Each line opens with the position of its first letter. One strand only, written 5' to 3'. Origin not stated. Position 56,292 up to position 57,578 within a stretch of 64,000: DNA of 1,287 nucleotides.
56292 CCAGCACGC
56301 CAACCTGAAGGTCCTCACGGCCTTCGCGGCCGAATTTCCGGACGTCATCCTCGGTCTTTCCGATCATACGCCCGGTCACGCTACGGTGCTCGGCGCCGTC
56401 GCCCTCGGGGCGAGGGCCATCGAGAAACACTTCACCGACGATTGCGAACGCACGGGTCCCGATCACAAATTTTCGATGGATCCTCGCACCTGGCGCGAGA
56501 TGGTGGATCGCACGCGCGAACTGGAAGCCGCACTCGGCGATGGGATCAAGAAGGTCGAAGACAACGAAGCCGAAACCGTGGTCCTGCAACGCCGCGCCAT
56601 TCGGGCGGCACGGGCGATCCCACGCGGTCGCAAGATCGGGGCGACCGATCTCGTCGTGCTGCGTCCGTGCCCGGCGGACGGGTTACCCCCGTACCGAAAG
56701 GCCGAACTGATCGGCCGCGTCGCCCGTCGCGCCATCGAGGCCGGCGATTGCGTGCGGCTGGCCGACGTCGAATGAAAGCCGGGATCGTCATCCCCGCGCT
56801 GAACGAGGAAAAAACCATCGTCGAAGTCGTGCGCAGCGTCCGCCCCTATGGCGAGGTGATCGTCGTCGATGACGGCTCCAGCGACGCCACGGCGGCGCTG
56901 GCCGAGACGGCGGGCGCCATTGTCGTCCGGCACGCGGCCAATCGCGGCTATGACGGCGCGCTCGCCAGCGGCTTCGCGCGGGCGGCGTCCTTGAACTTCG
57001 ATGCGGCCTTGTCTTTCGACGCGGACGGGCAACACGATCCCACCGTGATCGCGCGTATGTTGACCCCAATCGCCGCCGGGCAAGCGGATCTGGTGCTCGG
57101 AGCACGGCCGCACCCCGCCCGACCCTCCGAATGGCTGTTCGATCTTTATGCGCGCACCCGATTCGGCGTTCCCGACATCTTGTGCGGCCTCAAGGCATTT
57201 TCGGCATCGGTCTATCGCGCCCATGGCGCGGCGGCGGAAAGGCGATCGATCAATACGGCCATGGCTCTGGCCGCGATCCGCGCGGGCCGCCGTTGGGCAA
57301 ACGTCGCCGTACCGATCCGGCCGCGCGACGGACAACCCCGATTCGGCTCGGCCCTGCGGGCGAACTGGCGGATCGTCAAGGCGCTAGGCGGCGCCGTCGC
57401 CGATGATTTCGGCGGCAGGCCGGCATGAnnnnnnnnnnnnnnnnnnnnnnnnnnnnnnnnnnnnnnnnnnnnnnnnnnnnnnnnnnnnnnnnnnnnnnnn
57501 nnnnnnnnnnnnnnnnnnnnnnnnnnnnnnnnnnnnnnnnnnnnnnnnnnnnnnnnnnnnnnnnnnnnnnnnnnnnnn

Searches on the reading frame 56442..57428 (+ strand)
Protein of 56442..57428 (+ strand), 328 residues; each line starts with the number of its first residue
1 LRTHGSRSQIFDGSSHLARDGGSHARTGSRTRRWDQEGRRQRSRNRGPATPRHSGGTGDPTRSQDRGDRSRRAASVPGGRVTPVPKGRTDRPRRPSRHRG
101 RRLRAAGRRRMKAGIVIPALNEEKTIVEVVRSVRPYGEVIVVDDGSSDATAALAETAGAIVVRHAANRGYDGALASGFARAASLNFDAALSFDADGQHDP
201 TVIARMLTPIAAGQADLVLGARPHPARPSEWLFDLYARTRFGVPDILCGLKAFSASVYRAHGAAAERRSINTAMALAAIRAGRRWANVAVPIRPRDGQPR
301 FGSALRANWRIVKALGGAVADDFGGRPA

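Call 11: search_protein_families(library=pfam, proteins=[window:56442-57428:+], max_evalue=0.001)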
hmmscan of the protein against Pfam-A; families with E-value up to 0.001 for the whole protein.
window:56442-57428:+ (328 aa): 1 family
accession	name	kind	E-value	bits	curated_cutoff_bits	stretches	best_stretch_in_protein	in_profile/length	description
PF00535.33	Glycos_transf_2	-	6.8e-22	78.6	23.3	1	115-232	2-125/168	Glycosyl transferase family 2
